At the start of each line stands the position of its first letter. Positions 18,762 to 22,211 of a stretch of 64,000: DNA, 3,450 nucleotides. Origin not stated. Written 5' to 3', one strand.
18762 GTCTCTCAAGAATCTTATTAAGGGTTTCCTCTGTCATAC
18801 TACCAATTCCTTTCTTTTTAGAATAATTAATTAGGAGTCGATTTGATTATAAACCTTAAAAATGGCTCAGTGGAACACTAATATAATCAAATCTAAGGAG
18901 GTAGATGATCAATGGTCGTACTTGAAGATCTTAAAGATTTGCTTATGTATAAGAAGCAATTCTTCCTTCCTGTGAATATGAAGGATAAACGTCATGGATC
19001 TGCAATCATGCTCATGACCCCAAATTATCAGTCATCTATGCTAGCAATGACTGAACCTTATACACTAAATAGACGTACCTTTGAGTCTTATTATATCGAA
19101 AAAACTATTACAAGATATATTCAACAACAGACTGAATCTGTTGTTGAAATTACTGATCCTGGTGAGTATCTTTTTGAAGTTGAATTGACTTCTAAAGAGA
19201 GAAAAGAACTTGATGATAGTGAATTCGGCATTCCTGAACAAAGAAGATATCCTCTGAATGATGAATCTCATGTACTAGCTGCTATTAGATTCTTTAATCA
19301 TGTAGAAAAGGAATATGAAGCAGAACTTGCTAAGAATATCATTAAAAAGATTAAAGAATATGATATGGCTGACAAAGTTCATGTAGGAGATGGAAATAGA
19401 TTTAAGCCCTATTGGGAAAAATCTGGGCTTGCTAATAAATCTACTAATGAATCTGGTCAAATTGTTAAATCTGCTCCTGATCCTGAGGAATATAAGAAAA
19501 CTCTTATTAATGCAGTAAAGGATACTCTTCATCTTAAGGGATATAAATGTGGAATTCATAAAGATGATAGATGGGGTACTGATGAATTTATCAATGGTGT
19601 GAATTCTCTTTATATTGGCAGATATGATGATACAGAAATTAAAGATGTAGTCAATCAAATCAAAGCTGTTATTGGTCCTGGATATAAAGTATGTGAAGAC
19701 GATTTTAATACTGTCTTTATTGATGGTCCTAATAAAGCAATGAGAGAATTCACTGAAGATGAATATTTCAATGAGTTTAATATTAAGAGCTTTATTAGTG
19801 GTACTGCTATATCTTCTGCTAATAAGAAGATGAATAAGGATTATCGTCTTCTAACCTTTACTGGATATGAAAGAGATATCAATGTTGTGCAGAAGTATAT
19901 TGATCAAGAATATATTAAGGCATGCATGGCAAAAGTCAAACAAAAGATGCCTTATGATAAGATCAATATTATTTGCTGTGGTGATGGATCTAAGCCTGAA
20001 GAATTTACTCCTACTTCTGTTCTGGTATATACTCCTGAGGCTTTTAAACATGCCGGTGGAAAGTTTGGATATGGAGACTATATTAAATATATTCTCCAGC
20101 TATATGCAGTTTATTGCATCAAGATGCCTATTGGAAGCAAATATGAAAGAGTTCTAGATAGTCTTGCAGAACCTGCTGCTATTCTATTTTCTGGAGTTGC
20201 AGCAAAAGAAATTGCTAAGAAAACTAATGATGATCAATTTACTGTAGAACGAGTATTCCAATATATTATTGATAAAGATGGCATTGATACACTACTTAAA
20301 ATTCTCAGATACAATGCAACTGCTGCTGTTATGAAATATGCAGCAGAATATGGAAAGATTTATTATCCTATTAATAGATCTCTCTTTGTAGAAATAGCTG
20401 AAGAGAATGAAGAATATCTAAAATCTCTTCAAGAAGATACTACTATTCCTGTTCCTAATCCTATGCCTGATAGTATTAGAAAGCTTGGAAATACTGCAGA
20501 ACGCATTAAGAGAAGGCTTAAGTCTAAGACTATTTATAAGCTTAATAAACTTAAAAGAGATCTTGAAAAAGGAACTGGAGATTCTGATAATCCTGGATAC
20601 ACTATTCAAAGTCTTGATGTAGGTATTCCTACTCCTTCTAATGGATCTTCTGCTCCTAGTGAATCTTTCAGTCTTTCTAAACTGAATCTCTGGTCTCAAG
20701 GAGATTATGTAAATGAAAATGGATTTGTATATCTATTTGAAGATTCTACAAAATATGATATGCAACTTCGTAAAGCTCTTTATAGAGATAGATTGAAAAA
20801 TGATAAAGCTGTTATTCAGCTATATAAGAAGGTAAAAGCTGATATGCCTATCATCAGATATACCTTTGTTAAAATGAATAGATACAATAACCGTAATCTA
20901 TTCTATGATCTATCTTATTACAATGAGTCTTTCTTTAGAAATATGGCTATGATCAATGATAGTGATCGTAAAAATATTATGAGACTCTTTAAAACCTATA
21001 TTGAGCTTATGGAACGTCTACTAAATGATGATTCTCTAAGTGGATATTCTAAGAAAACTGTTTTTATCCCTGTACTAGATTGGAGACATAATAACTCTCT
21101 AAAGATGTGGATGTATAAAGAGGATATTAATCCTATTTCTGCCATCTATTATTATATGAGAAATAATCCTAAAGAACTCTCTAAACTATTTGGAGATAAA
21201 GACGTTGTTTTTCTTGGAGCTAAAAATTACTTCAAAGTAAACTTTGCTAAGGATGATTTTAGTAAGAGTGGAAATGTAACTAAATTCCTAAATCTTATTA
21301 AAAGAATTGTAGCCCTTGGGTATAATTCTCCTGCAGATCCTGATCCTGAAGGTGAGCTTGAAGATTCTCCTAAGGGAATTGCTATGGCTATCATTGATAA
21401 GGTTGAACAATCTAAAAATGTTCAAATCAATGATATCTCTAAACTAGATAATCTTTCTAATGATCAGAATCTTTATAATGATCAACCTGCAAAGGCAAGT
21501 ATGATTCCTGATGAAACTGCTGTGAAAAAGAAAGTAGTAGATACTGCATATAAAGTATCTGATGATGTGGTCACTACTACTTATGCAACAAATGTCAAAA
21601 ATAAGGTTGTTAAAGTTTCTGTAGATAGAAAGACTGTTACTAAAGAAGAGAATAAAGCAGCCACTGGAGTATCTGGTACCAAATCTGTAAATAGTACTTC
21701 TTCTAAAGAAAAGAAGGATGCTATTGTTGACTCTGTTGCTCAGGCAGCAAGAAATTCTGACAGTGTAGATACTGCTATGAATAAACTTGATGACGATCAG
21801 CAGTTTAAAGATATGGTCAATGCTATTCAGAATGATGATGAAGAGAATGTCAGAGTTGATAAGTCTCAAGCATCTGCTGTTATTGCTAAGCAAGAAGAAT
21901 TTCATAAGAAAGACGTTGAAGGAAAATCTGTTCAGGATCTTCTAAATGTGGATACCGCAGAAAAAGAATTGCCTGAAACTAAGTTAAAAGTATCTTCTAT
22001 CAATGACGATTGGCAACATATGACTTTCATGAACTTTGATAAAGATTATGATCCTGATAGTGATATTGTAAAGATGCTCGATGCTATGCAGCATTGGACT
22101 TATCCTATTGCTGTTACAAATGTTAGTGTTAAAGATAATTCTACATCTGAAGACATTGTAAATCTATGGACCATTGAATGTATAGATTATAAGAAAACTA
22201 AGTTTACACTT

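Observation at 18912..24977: A 2021-aa ORF fuses about 1000 aa of unknown sequence to a multisubunit RNAP beta-like module that stops right after the GDK...NKG motif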

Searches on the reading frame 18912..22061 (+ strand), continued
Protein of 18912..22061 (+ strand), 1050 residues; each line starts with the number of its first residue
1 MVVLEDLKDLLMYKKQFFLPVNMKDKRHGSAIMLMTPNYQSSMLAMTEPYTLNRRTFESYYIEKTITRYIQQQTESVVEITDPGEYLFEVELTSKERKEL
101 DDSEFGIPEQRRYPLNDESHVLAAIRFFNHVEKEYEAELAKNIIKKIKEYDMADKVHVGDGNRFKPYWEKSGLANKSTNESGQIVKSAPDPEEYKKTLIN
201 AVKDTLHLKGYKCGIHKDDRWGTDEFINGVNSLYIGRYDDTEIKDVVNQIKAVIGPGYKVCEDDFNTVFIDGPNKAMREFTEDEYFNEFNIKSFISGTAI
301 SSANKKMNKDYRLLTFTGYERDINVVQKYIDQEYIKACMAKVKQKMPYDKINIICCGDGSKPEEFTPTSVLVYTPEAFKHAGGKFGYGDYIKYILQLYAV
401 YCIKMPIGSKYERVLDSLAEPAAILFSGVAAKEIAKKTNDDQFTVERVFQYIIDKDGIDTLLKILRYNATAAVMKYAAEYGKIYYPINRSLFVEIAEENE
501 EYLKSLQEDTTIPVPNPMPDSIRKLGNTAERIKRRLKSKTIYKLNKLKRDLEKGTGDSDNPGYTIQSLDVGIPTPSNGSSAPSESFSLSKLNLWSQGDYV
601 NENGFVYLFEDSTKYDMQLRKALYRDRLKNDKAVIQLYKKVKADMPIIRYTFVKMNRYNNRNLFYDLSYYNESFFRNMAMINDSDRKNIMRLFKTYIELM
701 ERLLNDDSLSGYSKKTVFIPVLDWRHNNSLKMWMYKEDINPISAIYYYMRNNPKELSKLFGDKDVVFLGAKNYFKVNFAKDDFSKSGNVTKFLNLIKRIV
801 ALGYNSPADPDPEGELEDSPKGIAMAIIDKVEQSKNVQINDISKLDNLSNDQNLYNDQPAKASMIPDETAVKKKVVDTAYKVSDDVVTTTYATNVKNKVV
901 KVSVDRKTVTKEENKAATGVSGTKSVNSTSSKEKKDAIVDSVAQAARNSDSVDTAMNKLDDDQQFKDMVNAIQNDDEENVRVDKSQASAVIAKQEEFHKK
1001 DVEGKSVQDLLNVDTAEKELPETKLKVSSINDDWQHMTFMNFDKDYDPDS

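Call 63: fold_search(model_id=the predicted structure, library=pdb)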
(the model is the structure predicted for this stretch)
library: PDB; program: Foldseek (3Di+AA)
matches with E <= 10: 227; with E <= 0.001: 0
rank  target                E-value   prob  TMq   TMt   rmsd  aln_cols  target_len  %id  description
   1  4arf_A                1.2e-01  0.93  0.15  0.30  13.8       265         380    8  CRYSTAL STRUCTURE OF THE PEPTIDASE DOMAIN OF COLLAGENASE H FROM CLOSTRIDIUM HISTOLYTICUM IN COMPLEX WITH THE PEPTIDIC  (released 2013-06-05)
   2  3cia_D                3.1e-01  0.28  0.11  0.14  14.5       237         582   11  Crystal structure of cold-aminopeptidase from Colwellia psychrerythraea (released 2008-07-01)
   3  4z7i_A                3.4e-01  0.38  0.12  0.13  14.7       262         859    8  Crystal structure of insulin regulated aminopeptidase in complex with ligand (released 2015-08-26)
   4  5c97_B                4.2e-01  0.33  0.13  0.13  15.3       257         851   10  Insulin regulated aminopeptidase (released 2015-08-26)
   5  8cgp_B                4.6e-01  0.33  0.13  0.13  16.5       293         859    8  Insulin regulated aminopeptidase (IRAP) in complex with an allosteric aryl sulfonamide inhibitor (released 2024-01-31)
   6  8cgw_A                5.3e-01  0.41  0.13  0.13  15.7       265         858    9  Insulin-regulated aminopeptidase (IRAP) in complex with an allosteric benzopyran-based inhibitor (released 2024-01-31)
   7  5mj6_A                5.3e-01  0.33  0.11  0.11  14.0       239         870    9  Ligand-induced conformational change of Insulin-regulated aminopeptidase: insights on catalytic mechanism and active s (released 2017-04-05)
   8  4fca                  5.9e-01  0.28  0.11  0.18  14.9       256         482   11  The crystal structure of a functionally unknown conserved protein from Bacillus anthracis str. Ames. (released 2012-06-06)
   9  6ydx_B                6.2e-01  0.23  0.12  0.13  14.3       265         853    8  Insulin-regulated aminopeptidase complexed with a macrocyclic peptidic inhibitor (released 2020-07-22)
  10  4p8q_B                7.2e-01  0.25  0.12  0.12  16.7       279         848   11  Crystal Structure of Human Insulin Regulated Aminopeptidase with Alanine in Active Site (released 2014-12-03)
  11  8cgw_B                7.2e-01  0.25  0.12  0.12  15.8       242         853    9  Insulin-regulated aminopeptidase (IRAP) in complex with an allosteric benzopyran-based inhibitor (released 2024-01-31)
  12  1gw6                  8.4e-01  0.44  0.13  0.17  10.3       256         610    7  STRUCTURE OF LEUKOTRIENE A4 HYDROLASE D375N MUTANT (released 2003-03-06)
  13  4jbs_B                8.8e-01  0.28  0.13  0.13  17.4       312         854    9  Crystal structure of the human Endoplasmic Reticulum Aminopeptidase 2 in complex with PHOSPHINIC PSEUDOTRIPEPTIDE inhi (released 2013-12-11)
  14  1nf2_A                8.8e-01  0.23  0.08  0.20  12.9       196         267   10  X-ray crystal structure of TM0651 from Thermotoga maritima (released 2003-09-16)
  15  4pj6_B                9.8e-01  0.25  0.12  0.13  15.3       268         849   10  Crystal Structure of Human Insulin Regulated Aminopeptidase with Lysine in Active Site (released 2014-12-03)
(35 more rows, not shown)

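Call 67: fold_search(model_id=the predicted structure, library=viral)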
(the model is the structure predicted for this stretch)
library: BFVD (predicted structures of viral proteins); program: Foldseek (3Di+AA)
matches with E <= 10: 266; with E <= 0.001: 2
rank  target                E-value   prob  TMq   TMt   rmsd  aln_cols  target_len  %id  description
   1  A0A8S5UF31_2          1.0e-06  1.00  0.12  0.13  16.4       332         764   22  Chromatin remodeling complex ATPase [Myoviridae sp. ctcyQ27]
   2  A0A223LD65            2.6e-05  1.00  0.18  0.16  16.9       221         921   22  Uncharacterized protein [Bacillus phage PBS1]
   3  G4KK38                2.4e-03  1.00  0.17  0.11   9.5       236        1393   17  (no name in the UniProt tables at hand)
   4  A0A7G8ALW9            9.7e-03  0.98  0.15  0.25  17.3       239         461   12  (no name in the UniProt tables at hand)
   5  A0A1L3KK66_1          3.6e-02  0.12  0.07  0.06  29.6       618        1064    8  (no name in the UniProt tables at hand)
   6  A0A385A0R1            4.0e-02  0.87  0.14  0.12  15.5       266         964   10  (no name in the UniProt tables at hand)
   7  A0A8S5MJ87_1          5.7e-02  0.25  0.10  0.07  17.6       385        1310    8  ATP dependent DNA helicase [CrAss-like virus sp. ctcfK29]
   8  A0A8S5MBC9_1          9.4e-02  0.08  0.07  0.05  35.9       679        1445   11  L,D-TPase catalytic domain-containing protein [Podoviridae sp. ct53O25]
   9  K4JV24                1.3e-01  0.10  0.06  0.07  23.4       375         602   12  Uncharacterized protein [Abalone herpesvirus (isolate Abalone/Australia/Victoria/2009)]
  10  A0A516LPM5            1.3e-01  0.06  0.05  0.07  30.7       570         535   11  (no name in the UniProt tables at hand)
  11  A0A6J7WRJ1            1.5e-01  0.14  0.11  0.13  35.0       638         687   11  VWFA domain containing protein [uncultured Caudovirales phage]
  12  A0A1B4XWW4            2.0e-01  0.05  0.08  0.07  36.9       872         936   12  DNA ligase 1 [Tenacibaculum phage pT24]
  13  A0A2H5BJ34            2.1e-01  0.06  0.06  0.09  24.6       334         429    8  Uncharacterized protein [Erwinia phage vB_EamM_Desertfox]
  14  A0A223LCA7            2.2e-01  0.18  0.09  0.23  14.5       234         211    9  IrrE N-terminal-like domain-containing protein [Bacillus phage PBS1]
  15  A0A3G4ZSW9            2.2e-01  0.12  0.10  0.13  27.7       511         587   13  Uncharacterized protein [Edafosvirus sp.]
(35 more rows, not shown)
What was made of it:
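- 20754..21461 (+): Domain D5, residues ~615-850. A conserved family-specific domain that precedes the beta module. It also occurs in proteins that lack a beta module. Structural matches to a PBS1 921-aa protein (E=2.6e-5) and to G4KK38, a 1393-aa unnamed viral protein (E=2.4e-3) (call 67).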

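Call 70: find_encoding_contigs(protein=P0023, flank=10000, max_places=1)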
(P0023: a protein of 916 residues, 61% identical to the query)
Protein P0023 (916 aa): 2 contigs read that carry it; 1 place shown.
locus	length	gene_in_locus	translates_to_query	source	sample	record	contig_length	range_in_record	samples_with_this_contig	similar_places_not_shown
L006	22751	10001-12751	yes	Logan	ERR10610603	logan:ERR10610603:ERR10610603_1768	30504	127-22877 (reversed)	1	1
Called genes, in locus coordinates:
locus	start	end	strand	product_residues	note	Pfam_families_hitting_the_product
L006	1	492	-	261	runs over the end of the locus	-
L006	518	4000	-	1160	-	-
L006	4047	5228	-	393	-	-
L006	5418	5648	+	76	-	-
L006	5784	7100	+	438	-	-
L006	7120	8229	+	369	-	-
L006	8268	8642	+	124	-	-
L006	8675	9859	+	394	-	-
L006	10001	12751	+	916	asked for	PF20223:DUF6582 (weak)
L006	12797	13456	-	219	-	-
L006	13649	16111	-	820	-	PF24308:DUF7487 (faint)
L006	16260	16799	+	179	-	-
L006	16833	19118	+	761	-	-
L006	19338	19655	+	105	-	-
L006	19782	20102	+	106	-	-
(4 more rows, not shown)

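Call 74: search_protein_families(library=padloc, proteins=[window:18912-22061:+], max_evalue=0.1)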
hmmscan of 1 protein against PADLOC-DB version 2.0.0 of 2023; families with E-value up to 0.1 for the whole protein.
window:18912-22061:+ (1050 aa): 0 families
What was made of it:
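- Tried and rejected: PADLOC found nothing (call 74).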

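Call 81: find_encoding_contigs(protein=P0010, flank=10000, max_places=1)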
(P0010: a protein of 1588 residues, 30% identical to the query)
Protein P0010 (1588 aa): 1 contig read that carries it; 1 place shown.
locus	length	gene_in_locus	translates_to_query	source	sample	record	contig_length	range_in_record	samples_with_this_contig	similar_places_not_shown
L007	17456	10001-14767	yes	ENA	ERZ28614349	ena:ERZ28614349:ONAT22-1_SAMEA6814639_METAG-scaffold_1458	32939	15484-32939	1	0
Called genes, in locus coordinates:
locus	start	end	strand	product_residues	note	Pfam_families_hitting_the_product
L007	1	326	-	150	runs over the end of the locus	-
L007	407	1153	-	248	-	PF00075:RNase_H (weak)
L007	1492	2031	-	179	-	-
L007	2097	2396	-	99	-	-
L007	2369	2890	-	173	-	-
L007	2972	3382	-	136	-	-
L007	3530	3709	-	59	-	-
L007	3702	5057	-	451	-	PF02511:Thy1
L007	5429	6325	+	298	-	-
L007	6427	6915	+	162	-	-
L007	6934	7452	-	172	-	-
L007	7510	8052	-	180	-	-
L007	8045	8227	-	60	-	-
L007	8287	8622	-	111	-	-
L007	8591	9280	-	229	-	-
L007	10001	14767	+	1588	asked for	PF20223:DUF6582 (faint), PF04015:DUF362, PF00583:Acetyltransf_1, PF13508:Acetyltransf_7 (weak)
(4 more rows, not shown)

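Call 82: find_encoding_contigs(protein=P0008, flank=10000, max_places=1)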
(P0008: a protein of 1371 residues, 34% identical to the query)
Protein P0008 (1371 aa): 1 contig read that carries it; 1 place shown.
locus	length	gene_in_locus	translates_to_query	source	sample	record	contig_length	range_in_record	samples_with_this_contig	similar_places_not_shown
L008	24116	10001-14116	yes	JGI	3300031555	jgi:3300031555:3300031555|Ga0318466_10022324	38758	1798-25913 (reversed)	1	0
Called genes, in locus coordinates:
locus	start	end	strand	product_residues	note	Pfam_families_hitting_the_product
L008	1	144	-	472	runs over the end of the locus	-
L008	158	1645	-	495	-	-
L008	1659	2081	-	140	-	-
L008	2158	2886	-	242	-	PF00075:RNase_H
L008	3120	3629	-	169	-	-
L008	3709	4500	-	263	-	-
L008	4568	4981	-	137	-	-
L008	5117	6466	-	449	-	PF02511:Thy1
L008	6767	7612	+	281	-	-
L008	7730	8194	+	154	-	-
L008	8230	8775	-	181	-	-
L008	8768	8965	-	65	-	-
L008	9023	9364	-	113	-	-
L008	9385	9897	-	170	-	-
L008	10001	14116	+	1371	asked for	PF20223:DUF6582, PF00583:Acetyltransf_1, PF13508:Acetyltransf_7 (weak), PF00583:Acetyltransf_1 (weak), PF13508:Acetyltransf_7 (weak), PF00583:Acetyltransf_1, PF13508:Acetyltransf_7 (weak), PF13673:Acetyltransf_10 (weak), +5 more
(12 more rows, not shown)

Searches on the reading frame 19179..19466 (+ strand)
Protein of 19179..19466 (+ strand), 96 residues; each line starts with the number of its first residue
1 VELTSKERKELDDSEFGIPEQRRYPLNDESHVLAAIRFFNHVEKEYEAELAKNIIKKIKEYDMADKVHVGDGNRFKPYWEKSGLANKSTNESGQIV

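Call 69: search_protein_families(library=pfam, proteins=[window:19179-19466:+], max_evalue=10)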
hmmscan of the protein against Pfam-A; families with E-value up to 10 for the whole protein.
window:19179-19466:+ (96 aa): 2 families
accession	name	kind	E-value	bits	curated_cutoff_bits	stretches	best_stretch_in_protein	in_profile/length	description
PF20223.3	DUF6582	-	3.6e-09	37.3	27.3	1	7-66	16-77/83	Family of unknown function (DUF6582)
PF05256.17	UPF0223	-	0.035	14.9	25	1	24-60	4-44/86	Uncharacterised protein family (UPF0223)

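Call 73: search_solved_structures(query=A5, max_evalue=10, show_alignments=3)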
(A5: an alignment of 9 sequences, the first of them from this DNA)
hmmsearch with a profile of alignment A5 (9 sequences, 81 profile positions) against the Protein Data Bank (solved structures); distinct sequences matched with E-value up to 10: 18.
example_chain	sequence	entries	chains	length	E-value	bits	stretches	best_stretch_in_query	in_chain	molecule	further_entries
1si8_A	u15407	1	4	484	0.18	15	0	32-58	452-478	Catalase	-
1occ_D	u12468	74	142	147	0.48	13.7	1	12-34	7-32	CYTOCHROME C OXIDASE | Cytochrome c oxidase subunit IV isoform 1 | Cytochrome c oxidase subunit 4 isoform 1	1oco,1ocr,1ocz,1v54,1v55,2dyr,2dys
5j4z_BD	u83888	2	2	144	0.51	13.6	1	12-35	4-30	COMPLEX IV COX4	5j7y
5b1b_D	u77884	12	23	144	0.53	13.5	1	12-35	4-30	Cytochrome c oxidase subunit 4 isoform 1, mitochondrial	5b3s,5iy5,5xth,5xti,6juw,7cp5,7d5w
2y69_D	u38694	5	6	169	0.56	13.4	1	11-34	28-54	CYTOCHROME C OXIDASE SUBUNIT 4 ISOFORM 1 | Cytochrome c oxidase subunit 4 isoform 1, mitochondrial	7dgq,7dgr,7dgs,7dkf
8dz8_A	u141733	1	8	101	0.82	12.9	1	36-63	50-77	neoleukin-4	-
7o1p_A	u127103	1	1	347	0.85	12.9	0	22-74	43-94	[FeFe] hydrogenase maturase subunit HydE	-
3cix_A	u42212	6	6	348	0.86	12.8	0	22-74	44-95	FeFe-Hydrogenase maturase | [FeFe] hydrogenase maturase subunit HydE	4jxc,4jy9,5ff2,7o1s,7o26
7o1o_A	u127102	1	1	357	0.91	12.8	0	22-74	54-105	[FeFe] hydrogenase maturase subunit HydE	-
5few_A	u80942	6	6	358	0.91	12.8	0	22-74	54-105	[FeFe] hydrogenase maturase subunit HydE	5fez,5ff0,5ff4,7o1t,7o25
8qmk_A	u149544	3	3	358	0.91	12.8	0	22-74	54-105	[FeFe] hydrogenase maturase subunit HydE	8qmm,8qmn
4jy8_A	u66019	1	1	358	0.92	12.7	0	22-74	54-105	FEFE-HYDROGENASE MATURASE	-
9o01_A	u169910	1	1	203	0.94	12.7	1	30-65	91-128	8-oxoguanine DNA glycosylase/AP lyase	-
9o00_A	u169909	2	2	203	0.95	12.7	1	30-65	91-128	8-oxoguanine DNA glycosylase/AP lyase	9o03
6dg5_A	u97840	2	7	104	1.2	12.4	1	35-62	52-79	Neoleukin-2/15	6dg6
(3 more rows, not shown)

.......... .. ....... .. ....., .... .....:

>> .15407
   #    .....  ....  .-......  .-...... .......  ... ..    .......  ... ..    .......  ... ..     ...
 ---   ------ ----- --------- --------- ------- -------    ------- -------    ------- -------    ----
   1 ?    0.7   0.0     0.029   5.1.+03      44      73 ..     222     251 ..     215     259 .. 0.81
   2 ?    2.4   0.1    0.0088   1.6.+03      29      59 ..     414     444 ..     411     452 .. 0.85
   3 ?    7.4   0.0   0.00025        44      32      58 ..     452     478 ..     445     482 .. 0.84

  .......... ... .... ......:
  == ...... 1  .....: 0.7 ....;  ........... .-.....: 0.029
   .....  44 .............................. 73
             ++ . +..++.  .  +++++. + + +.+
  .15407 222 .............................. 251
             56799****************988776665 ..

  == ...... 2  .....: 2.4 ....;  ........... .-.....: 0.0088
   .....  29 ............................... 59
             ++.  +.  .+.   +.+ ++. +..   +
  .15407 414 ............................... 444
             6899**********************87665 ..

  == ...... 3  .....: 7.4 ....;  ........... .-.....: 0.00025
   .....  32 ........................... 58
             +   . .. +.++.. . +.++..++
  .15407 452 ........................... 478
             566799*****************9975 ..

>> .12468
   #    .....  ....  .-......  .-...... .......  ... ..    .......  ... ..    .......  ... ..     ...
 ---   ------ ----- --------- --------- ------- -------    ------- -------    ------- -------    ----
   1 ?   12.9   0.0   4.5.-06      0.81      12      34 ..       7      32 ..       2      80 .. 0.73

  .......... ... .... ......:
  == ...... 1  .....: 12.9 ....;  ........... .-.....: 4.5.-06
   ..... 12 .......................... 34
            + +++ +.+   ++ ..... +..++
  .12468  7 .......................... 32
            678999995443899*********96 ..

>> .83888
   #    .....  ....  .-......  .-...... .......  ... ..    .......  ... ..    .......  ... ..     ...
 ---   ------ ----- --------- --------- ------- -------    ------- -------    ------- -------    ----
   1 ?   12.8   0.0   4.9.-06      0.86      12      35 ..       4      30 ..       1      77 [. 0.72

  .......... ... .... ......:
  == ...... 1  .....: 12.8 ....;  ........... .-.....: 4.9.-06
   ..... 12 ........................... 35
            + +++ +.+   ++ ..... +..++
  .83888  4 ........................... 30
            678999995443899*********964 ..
